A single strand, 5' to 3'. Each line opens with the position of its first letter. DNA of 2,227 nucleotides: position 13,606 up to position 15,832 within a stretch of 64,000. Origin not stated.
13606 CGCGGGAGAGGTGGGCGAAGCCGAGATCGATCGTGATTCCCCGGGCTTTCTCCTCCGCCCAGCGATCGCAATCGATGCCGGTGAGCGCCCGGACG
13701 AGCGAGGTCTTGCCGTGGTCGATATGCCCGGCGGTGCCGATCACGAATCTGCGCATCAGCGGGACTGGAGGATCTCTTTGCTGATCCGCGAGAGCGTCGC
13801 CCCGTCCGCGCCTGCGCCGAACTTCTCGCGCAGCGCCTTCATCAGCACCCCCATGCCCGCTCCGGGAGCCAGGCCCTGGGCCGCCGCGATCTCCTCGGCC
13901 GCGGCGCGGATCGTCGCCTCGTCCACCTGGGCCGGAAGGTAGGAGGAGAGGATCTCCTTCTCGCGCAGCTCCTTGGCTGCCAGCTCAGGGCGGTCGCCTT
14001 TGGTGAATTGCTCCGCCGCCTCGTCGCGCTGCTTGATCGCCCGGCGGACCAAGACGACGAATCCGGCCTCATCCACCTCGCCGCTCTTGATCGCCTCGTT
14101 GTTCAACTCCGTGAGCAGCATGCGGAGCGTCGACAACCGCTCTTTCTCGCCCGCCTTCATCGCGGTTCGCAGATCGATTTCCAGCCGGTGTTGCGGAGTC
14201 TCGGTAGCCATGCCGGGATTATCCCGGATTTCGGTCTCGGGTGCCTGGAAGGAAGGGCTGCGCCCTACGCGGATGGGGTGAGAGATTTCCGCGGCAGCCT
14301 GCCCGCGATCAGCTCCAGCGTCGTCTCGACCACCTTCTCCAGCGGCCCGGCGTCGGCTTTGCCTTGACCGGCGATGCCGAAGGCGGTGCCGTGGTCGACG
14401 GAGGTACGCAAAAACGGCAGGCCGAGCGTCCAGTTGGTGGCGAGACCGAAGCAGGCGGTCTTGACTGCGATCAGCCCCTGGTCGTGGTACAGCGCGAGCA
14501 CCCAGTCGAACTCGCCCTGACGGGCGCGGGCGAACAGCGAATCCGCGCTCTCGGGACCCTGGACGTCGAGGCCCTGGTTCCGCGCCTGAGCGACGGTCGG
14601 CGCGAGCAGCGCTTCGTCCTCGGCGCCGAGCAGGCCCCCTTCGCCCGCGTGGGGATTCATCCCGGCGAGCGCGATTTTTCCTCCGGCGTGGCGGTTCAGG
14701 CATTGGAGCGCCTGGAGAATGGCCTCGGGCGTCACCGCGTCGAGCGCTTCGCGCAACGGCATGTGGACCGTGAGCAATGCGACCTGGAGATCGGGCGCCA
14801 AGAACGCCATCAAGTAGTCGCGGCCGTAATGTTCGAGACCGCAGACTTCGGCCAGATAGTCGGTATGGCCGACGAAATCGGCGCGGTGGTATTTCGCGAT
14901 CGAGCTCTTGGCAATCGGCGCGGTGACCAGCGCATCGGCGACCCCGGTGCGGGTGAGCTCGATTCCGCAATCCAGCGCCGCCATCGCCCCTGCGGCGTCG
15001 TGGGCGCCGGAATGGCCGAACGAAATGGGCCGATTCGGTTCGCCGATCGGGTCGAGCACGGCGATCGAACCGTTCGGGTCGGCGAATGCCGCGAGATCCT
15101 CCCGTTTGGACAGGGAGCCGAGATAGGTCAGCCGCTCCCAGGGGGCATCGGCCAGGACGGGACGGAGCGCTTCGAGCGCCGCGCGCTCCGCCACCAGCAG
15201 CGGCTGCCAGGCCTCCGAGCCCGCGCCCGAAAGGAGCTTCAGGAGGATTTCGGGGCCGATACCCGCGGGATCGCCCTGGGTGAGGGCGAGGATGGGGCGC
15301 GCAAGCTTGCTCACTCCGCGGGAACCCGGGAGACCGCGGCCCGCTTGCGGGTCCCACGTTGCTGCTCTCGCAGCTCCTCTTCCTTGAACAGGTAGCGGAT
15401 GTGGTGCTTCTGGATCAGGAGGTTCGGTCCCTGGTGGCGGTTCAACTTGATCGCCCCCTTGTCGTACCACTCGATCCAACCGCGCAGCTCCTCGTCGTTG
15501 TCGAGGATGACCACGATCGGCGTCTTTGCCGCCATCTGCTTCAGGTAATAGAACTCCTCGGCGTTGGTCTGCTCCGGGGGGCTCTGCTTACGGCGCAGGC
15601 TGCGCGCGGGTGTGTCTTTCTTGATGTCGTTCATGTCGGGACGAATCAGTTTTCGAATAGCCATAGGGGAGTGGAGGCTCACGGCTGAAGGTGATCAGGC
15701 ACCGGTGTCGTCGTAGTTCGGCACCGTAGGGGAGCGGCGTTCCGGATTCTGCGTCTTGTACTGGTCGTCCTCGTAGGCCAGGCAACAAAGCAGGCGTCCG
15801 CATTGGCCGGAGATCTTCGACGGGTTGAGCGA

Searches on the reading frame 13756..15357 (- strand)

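Call 39: search_protein_families(library=pfam, proteins=[window:13756-15357:-], max_evalue=0.001)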
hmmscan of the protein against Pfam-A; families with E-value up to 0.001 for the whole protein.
window:13756-15357:- (533 aa): 1 family
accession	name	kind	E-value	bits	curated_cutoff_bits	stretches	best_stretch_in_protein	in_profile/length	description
PF09424.15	YqeY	-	1.7e-31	109.6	27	1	390-530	2-143/143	Yqey-like protein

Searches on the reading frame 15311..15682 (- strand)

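Call 39: search_protein_families(library=pfam, proteins=[window:15311-15682:-], max_evalue=0.001)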
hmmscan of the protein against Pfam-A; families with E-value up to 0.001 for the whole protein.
window:15311-15682:- (123 aa): 2 families
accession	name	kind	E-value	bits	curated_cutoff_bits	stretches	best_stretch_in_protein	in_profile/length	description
PF21979.2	Hfq_1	-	2.4e-06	28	27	1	53-98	14-59/61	Hfq related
PF17209.9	Hfq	-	0.00015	21.7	27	1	51-102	11-61/64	Hfq protein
